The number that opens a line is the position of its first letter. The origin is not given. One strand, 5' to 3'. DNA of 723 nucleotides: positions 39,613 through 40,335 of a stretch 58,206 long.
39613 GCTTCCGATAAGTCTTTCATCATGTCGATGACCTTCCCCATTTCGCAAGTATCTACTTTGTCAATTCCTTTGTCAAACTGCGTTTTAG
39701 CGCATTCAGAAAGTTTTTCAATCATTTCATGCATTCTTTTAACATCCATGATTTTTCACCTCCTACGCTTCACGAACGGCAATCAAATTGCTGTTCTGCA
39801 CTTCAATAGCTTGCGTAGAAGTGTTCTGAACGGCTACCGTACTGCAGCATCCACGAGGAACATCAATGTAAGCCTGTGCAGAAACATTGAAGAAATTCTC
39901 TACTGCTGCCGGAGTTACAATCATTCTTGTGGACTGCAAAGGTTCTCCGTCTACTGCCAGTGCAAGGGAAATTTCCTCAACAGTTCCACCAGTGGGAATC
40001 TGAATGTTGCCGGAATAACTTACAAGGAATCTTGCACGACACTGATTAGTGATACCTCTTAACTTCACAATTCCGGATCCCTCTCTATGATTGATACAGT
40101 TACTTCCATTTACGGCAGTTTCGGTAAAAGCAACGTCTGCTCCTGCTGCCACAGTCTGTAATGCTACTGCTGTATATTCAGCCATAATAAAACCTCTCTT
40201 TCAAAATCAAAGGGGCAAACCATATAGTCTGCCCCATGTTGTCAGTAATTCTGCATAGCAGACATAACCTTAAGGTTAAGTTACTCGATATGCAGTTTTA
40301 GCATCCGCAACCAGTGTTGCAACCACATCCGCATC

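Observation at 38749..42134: Terminator-insulated seven-gene cargo block beside attP encoding low-complexity proteins plus a TNF/C1q-like candidate: spore-surface-like morons?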

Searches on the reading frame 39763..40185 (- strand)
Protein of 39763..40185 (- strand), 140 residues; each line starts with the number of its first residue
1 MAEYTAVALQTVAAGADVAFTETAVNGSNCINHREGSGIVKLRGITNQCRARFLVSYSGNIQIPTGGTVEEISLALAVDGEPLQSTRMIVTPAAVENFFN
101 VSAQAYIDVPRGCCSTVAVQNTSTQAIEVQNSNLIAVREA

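Call 5: search_protein_families(library=pfam, proteins=[window:39763-40185:-], max_evalue=1)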
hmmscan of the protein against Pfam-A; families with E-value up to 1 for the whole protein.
window:39763-40185:- (140 aa): 0 families

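Call 6: search_protein_families(library=phrogs, proteins=[window:39763-40185:-], max_evalue=1)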
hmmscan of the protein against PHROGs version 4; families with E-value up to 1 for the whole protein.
window:39763-40185:- (140 aa): 1 family
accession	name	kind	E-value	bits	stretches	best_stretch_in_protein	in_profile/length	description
phrog_20016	-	unknown function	6.6e-70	234.3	1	1-140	1-141/141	-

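Call 8: search_dna_similar(query=window:39763-40185:-, collection=phages, mode=protein, max_rows=40)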
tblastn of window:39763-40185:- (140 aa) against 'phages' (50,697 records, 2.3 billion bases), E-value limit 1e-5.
Records with a match: 16; places in all: 16; records where one place covers at least 80% of the query: 16.
Best place of each record, by identity: 80-90% 1; 60-80% 11; <60% 4.
By first word of the organism name: Bacteriophage 12; Dulem 3; Butyrivibrio 1.
By host as written in the record: - 12; Propithecus coquereli 2; Butyrivibrio fibrisolvens DSM 3071 1; Varecia variegata 1.
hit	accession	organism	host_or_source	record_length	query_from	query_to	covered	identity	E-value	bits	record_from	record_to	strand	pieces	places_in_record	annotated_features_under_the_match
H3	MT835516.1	Bacteriophage sp.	human fecal samples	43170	1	140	100%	82.1%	1e-70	235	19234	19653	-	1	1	record has no annotation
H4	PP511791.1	Dulem virus 39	Propithecus coquereli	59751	3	140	99%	71.9%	6e-59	201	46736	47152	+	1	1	hypothetical protein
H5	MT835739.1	Bacteriophage sp.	human fecal samples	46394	1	140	100%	66.4%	3e-57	196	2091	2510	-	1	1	record has no annotation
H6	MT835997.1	Bacteriophage sp.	human fecal samples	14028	1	140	100%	65.7%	2e-56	194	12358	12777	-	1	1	record has no annotation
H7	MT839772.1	Bacteriophage sp.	human fecal samples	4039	1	140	100%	65.0%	4e-56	193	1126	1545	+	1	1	record has no annotation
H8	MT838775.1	Bacteriophage sp.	human fecal samples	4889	1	140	100%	65.0%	6e-56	192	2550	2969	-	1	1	record has no annotation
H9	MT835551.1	Bacteriophage sp.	human fecal samples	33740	1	140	100%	64.3%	6e-52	181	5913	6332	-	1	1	record has no annotation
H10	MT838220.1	Bacteriophage sp.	human fecal samples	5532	1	140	100%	62.9%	2e-50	176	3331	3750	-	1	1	record has no annotation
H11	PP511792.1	Dulem virus 33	Propithecus coquereli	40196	3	140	99%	63.0%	4e-50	176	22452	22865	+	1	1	hypothetical protein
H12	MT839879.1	Bacteriophage sp.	human fecal samples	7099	1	140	100%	61.7%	5e-47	167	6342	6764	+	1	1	record has no annotation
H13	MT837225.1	Bacteriophage sp.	human fecal samples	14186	1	140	100%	61.4%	2e-48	171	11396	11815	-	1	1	record has no annotation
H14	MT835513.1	Bacteriophage sp.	human fecal samples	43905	1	140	100%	60.7%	3e-47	167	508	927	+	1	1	record has no annotation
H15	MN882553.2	Butyrivibrio virus Ceridwen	Butyrivibrio fibrisolvens DSM 3071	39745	1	140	100%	45.7%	4e-33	127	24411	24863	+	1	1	hypothetical protein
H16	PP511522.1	Dulem virus 35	Varecia variegata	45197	1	138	99%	45.7%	3e-29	116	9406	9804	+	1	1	hypothetical protein (x2)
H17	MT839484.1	Bacteriophage sp.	human fecal samples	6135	1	138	99%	41.3%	6e-25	104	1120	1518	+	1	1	record has no annotation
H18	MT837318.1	Bacteriophage sp.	human fecal samples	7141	10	135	90%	34.1%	1e-8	58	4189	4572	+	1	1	record has no annotation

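Call 9: get_annotated_region(hit=H15, flank=8000)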
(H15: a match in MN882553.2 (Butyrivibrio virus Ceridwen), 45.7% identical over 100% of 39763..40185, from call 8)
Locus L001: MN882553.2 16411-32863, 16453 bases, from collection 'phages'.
description: Butyrivibrio virus Ceridwen, complete genome.
organism: Butyrivibrio virus Ceridwen (NCBI taxid 2696359)
taxonomy: Viruses; Duplodnaviria; Heunggongvirae; Uroviricota; Caudoviricetes
host: Butyrivibrio fibrisolvens DSM 3071; source: -; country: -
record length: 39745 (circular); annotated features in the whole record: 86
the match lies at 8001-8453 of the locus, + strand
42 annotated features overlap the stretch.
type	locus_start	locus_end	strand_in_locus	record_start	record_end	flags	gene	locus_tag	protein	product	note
CDS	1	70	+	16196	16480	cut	-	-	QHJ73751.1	hypothetical protein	Hypothetical coding region with unknown function. ORF predicted by GeneMarkS-2, Glimmer3, Phanotate-v1.1.2, ...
regulatory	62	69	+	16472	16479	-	-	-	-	promoter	promoter predicted by PhagePromoter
CDS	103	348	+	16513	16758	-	-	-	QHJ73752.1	hypothetical protein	Hypothetical coding region with unknown function. ORF predicted by GeneMarkS-2, Glimmer3, Phanotate-v1.1.2, ...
repeat_region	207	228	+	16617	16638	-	-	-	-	-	Score 52: 20/22 (90%25) matches%2C 0 gaps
repeat_region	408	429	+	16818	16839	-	-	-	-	-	Score 52: 20/22 (90%25) matches%2C 0 gaps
CDS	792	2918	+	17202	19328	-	-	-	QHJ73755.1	hypothetical protein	Hypothetical coding region with unknown function. ORF predicted by Phanotate-v1.1.2, Prodigal-v2.6.3.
CDS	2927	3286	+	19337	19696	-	-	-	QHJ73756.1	hypothetical protein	Hypothetical coding region with unknown function. ORF predicted by GeneMarkS-2, Glimmer3, Phanotate-v1.1.2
CDS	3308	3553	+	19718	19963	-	-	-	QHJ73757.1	hypothetical protein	Hypothetical coding region with unknown function. ORF predicted by GeneMarkS-2, Glimmer3, Phanotate-v1.1.2, ...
regulatory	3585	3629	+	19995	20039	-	-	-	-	terminator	Predicted by FindTerm v2.8.1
CDS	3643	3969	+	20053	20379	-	-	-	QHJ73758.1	hypothetical protein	Hypothetical coding region with unknown function. ORF predicted by Phanotate-v1.1.2, Prodigal-v2.6.3. Alternative ORF ...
CDS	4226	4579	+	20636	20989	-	-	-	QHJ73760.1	hypothetical protein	Hypothetical coding region with unknown function. ORF predicted by GeneMarkS-2, Glimmer3, Phanotate-v1.1.2, ...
CDS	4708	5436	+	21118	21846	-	-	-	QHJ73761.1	hypothetical protein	Pfam endo-beta-N-acetylglucosaminidase domain 17-157bp (PF01832.20), putative peptidoglycan binding domain 1 184-239bp ...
regulatory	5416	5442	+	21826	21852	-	-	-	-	promoter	promoter predicted by PhagePromoter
CDS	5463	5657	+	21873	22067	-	-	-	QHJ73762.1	hypothetical protein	Hypothetical coding region with unknown function. ORF predicted by GeneMarkS-2, Glimmer3, Phanotate-v1.1.2, ...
CDS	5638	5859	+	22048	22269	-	-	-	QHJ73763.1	hypothetical protein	Hypothetical coding region with unknown function. ORF predicted by Phanotate-v1.1.2, Prodigal-v2.6.3, starting with ...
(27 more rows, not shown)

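Call 10: get_annotated_region(hit=H4, flank=8000)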
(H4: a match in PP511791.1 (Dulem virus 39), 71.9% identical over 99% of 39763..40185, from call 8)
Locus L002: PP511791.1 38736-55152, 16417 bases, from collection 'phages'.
description: Dulem virus 39 isolate Duke_28FS_1, complete genome.
organism: Dulem virus 39 (NCBI taxid 3145757)
taxonomy: Viruses; Duplodnaviria; Heunggongvirae; Uroviricota; Caudoviricetes
host: Propithecus coquereli; source: feces; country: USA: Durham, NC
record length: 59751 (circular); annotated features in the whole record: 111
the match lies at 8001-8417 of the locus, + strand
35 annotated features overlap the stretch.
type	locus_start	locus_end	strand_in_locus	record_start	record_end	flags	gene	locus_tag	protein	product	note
CDS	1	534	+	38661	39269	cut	-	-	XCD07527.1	hypothetical protein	-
CDS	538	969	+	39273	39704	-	-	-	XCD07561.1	YopX protein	-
CDS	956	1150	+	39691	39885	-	-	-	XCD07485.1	hypothetical protein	-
CDS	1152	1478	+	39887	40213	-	-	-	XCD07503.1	hypothetical protein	-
CDS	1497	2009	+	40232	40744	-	-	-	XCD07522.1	hypothetical protein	-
CDS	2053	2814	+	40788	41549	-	-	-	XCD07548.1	replisome organizer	-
CDS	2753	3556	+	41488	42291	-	-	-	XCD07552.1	replicative helicase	-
CDS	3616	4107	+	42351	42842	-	-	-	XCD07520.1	hypothetical protein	-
CDS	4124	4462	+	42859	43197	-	-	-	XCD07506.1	hypothetical protein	-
CDS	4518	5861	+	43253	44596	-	-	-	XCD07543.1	integrase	-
CDS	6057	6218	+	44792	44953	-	-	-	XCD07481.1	hypothetical protein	-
CDS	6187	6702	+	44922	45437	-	-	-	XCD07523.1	hypothetical protein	-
CDS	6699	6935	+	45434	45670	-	-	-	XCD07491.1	hypothetical protein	-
CDS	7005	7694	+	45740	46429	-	-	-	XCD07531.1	hypothetical protein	-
CDS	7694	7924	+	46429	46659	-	-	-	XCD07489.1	hypothetical protein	-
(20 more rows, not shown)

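Call 13: search_solved_structures(query=window:39763-40185:-, max_evalue=10)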
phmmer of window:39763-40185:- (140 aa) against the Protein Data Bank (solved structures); distinct sequences matched with E-value up to 10: 0.

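Call 15: find_homologous_proteins(query=window:39763-40185:-)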
Query window:39763-40185:- (140 aa): 7257 proteins with E <= 0.001 among 7375 candidates; the best 120 are listed.
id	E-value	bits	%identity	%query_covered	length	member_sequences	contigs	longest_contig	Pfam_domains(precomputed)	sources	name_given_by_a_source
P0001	3.9e-81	287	99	100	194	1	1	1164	-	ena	-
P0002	1.2e-80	285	98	100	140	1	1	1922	-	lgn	-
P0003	1.5e-80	285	97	100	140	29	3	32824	-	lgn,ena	-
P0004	3.8e-80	284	97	100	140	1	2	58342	-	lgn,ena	-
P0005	6.3e-80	283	98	100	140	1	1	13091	-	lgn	-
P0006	4.2e-79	280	97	100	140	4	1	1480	-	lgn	-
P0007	5.6e-79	280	96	100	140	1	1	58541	-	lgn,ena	-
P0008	5.8e-79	280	96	100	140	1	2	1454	-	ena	-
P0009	9.7e-79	279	96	100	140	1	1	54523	-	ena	-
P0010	1.6e-78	278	96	100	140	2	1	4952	-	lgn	-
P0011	2.3e-78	278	96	100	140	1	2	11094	-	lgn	-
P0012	2.5e-78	278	95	100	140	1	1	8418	-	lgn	-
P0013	2.5e-78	278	96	100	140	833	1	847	-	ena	-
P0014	1.3e-77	275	95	100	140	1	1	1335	-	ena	-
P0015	1.3e-77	275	96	100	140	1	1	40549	-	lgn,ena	-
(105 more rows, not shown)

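Call 17: get_annotated_region(hit=H3, flank=8000)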
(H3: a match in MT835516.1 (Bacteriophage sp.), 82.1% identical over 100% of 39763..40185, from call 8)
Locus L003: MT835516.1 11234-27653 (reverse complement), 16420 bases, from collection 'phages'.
description: UNVERIFIED: Bacteriophage sp. clone scaffold_83 genomic sequence.
organism: Bacteriophage sp. (NCBI taxid 38018)
taxonomy: Viruses
host: -; source: human fecal samples; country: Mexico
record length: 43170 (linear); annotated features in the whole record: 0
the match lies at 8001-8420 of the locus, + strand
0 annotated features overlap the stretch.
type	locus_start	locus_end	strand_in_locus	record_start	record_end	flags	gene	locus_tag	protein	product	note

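Call 18: get_annotated_region(hit=H11, flank=8000)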
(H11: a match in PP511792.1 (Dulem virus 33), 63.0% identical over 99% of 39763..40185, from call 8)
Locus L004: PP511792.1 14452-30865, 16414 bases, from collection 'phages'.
description: Dulem virus 33 isolate Duke_28FS_2, complete genome.
organism: Dulem virus 33 (NCBI taxid 3145751)
taxonomy: Viruses; Duplodnaviria; Heunggongvirae; Uroviricota; Caudoviricetes
host: Propithecus coquereli; source: feces; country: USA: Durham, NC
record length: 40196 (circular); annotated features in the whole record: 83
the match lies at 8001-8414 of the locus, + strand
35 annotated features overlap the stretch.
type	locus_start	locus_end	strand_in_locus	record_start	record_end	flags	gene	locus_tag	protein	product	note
CDS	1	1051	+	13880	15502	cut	-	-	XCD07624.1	hypothetical protein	-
CDS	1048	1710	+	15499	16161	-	-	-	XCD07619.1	hypothetical protein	-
CDS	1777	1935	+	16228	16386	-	-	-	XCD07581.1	hypothetical protein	-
CDS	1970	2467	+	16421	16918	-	-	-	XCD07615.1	hypothetical protein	-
CDS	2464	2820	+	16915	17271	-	-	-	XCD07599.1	hypothetical protein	-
CDS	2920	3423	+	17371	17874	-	-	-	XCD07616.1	hypothetical protein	-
CDS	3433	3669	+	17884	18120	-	-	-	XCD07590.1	hypothetical protein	-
CDS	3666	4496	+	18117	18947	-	-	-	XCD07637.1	PGrP protein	-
CDS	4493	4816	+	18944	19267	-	-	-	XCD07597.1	hypothetical protein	-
CDS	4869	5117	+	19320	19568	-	-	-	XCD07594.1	hypothetical protein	-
CDS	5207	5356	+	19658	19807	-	-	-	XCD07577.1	hypothetical protein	-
CDS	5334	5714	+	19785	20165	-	-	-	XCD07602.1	hypothetical protein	-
CDS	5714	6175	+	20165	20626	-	-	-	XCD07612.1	hypothetical protein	-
CDS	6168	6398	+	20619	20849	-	-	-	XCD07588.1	hypothetical protein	-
CDS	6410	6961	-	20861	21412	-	-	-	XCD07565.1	endonuclease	-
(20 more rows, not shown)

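Call 19: get_annotated_region(hit=H16, flank=8000)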
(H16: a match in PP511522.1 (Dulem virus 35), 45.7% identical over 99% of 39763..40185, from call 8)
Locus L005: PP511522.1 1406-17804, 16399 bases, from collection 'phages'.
description: Dulem virus 35 isolate Duke_24FS_4, complete genome.
organism: Dulem virus 35 (NCBI taxid 3145753)
taxonomy: Viruses; Duplodnaviria; Heunggongvirae; Uroviricota; Caudoviricetes
host: Varecia variegata; source: feces; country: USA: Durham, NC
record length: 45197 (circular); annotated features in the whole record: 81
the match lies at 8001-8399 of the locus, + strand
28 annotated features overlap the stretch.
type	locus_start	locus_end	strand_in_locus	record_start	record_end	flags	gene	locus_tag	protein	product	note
CDS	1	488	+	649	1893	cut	-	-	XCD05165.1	terminase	-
CDS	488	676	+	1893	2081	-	-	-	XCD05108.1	hypothetical protein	-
CDS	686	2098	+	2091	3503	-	-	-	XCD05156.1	portal protein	-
CDS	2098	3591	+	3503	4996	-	-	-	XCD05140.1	hypothetical protein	-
CDS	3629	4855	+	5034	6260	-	-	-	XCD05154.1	minor capsid protein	-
CDS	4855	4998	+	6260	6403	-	-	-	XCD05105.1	hypothetical protein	-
CDS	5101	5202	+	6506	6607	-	-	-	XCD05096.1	hypothetical protein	-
CDS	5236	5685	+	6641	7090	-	-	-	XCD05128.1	hypothetical protein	-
CDS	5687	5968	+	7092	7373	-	-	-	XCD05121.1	hypothetical protein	-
CDS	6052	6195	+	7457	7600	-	-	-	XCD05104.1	hypothetical protein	-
CDS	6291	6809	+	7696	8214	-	-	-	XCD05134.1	hypothetical protein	-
CDS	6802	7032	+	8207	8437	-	-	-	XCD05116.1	hypothetical protein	-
CDS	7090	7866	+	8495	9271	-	-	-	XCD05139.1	hypothetical protein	-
CDS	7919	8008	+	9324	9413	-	-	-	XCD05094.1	hypothetical protein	-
CDS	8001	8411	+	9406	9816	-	-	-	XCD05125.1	hypothetical protein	-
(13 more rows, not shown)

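Call 20: get_annotated_region(hit=H9, flank=8000)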
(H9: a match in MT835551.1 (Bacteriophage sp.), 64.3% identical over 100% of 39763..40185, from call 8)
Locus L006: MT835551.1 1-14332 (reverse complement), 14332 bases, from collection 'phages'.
description: UNVERIFIED: Bacteriophage sp. clone scaffold_155 genomic sequence.
organism: Bacteriophage sp. (NCBI taxid 38018)
taxonomy: Viruses
host: -; source: human fecal samples; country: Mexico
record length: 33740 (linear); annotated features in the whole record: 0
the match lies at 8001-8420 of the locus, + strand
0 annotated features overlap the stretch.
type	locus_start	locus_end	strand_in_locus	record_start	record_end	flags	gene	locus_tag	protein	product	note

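Call 21: search_protein_families(library=padloc, proteins=[window:39763-40185:-], max_evalue=1)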
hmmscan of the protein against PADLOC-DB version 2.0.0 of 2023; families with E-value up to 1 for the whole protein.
window:39763-40185:- (140 aa): 0 families

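Call 22: search_protein_families(library=ncbifam, proteins=[window:39763-40185:-], max_evalue=1)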
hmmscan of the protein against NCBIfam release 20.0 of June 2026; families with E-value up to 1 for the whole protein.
window:39763-40185:- (140 aa): 0 families

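Call 24: get_annotated_region(hit=H18, flank=5000)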
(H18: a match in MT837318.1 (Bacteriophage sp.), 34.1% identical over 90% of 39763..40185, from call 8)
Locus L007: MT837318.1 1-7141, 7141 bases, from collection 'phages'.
description: UNVERIFIED: Bacteriophage sp. clone scaffold_4459 genomic sequence.
organism: Bacteriophage sp. (NCBI taxid 38018)
taxonomy: Viruses
host: -; source: human fecal samples; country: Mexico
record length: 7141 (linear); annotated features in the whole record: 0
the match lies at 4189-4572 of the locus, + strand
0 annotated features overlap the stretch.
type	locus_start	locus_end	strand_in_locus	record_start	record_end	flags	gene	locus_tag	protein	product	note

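Call 25: get_annotated_region(hit=H17, flank=5000)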
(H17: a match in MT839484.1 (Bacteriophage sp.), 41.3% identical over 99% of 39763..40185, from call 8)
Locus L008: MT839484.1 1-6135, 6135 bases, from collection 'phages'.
description: UNVERIFIED: Bacteriophage sp. clone scaffold_10839 genomic sequence.
organism: Bacteriophage sp. (NCBI taxid 38018)
taxonomy: Viruses
host: -; source: human fecal samples; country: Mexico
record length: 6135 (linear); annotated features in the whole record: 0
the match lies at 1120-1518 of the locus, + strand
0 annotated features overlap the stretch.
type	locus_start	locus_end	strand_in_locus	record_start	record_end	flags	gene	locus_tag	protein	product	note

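Call 26: get_annotated_region(hit=H14, flank=8000)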
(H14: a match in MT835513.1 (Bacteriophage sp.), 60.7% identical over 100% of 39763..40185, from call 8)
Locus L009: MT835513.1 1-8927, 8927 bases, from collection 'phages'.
description: UNVERIFIED: Bacteriophage sp. clone scaffold_80 genomic sequence.
organism: Bacteriophage sp. (NCBI taxid 38018)
taxonomy: Viruses
host: -; source: human fecal samples; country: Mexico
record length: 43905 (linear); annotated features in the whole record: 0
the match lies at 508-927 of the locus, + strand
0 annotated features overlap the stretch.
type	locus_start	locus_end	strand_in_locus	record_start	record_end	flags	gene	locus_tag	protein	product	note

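Call 27: get_annotated_region(hit=H5, flank=8000)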
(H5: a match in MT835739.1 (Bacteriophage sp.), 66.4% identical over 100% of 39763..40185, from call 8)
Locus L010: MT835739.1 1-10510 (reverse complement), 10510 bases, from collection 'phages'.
description: UNVERIFIED: Bacteriophage sp. clone scaffold_573 genomic sequence.
organism: Bacteriophage sp. (NCBI taxid 38018)
taxonomy: Viruses
host: -; source: human fecal samples; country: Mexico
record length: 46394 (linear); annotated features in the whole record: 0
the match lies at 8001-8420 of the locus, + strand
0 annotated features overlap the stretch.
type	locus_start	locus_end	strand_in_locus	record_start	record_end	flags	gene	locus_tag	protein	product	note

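Call 30: search_protein_families(library=pfam, proteins=[L001:6074-6451:+, L010:6362-6841:+, L010:6828-7055:+, L010:8429-8989:+, L004:8835-9224:+, L007:4604-5197:+, L007:5185-5631:+, L010:9490-10125:+, L002:7685-7924:+], max_evalue=0.1)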
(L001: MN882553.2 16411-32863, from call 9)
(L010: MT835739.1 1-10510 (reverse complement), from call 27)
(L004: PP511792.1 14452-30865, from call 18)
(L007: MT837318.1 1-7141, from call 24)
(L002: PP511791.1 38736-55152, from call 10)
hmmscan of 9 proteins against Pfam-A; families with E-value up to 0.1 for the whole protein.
L001:6074-6451:+ (125 aa): 0 families

L010:6362-6841:+ (159 aa): 0 families

L010:6828-7055:+ (75 aa): 0 families

L010:8429-8989:+ (186 aa): 1 family
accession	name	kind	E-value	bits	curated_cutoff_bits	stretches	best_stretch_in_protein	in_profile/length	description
PF14712.11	Snapin_Pallidin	-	0.021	15.7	29.6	1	147-185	31-67/89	Snapin/Pallidin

L004:8835-9224:+ (129 aa): 0 families

L007:4604-5197:+ (197 aa): 0 families

L007:5185-5631:+ (148 aa): 4 families
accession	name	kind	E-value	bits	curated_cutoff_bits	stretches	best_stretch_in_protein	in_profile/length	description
PF22487.1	CRASP-2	-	0.0053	16.8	27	1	105-146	112-153/206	Complement regulator-acquiring surface protein 2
PF11687.14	DUF3284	-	0.013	15.8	23.7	1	14-82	4-72/119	Domain of unknown function (DUF3284)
PF22538.1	HexPS-like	-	0.028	15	28.9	1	64-134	26-95/106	Hexaprenyl diphosphate synthase, small subunit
PF17035.10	BET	-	0.057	14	24.5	0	132-147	4-19/64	Bromodomain extra-terminal - transcription regulation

L010:9490-10125:+ (211 aa): 1 family
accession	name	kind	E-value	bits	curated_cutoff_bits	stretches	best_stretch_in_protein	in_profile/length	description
PF06810.17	Phage_scaffold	-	1.3e-21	77.8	35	1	8-167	6-158/170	Phage capsid assembly scaffolding protein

L002:7685-7924:+ (79 aa): 1 family
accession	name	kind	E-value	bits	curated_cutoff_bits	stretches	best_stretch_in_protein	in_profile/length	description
PF05062.17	RICH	-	0.043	14.6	23.2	1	37-77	32-75/82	RICH domain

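Call 31: search_protein_families(library=phrogs, proteins=[L001:6074-6451:+, L010:6362-6841:+, L010:6828-7055:+, L010:8429-8989:+, L004:8835-9224:+, L007:4604-5197:+, L007:5185-5631:+, L010:9490-10125:+, L002:7685-7924:+], max_evalue=0.01)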
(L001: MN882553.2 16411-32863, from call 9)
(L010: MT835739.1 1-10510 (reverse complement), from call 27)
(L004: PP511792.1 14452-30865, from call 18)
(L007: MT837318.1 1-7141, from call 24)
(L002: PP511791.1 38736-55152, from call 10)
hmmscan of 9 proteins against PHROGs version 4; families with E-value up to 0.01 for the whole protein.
L001:6074-6451:+ (125 aa): 2 families
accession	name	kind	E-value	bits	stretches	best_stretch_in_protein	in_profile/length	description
phrog_3754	-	unknown function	1.5e-25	91.2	1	1-123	7-143/145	-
phrog_15863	-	unknown function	9.6e-07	29.4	1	3-115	4-112/312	-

L010:6362-6841:+ (159 aa): 1 family
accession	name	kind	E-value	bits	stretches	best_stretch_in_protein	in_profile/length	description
phrog_21718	-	unknown function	8e-37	127.6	1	8-140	11-149/159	-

L010:6828-7055:+ (75 aa): 1 family
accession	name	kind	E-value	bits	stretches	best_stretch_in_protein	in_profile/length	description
phrog_22984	-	unknown function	3.3e-27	95.7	1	3-74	1-68/74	-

L010:8429-8989:+ (186 aa): 2 families
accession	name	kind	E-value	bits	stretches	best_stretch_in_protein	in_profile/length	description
phrog_28802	-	unknown function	5.4e-63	213.6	1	9-185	5-189/190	-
phrog_17948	-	unknown function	0.003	18.6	0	126-184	73-127/185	-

L004:8835-9224:+ (129 aa): 0 families

L007:4604-5197:+ (197 aa): 1 family
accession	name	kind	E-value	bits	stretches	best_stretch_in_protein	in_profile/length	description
phrog_17879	-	unknown function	5.2e-05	24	1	27-189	25-170/175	-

L007:5185-5631:+ (148 aa): 1 family
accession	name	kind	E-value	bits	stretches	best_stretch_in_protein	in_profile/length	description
phrog_28802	-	unknown function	1.9e-05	25.9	1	81-146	122-187/190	-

L010:9490-10125:+ (211 aa): 1 family
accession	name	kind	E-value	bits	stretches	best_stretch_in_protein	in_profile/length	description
phrog_194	-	head and packaging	1.1e-20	75.7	1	8-199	26-218/335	head scaffolding protein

L002:7685-7924:+ (79 aa): 0 families
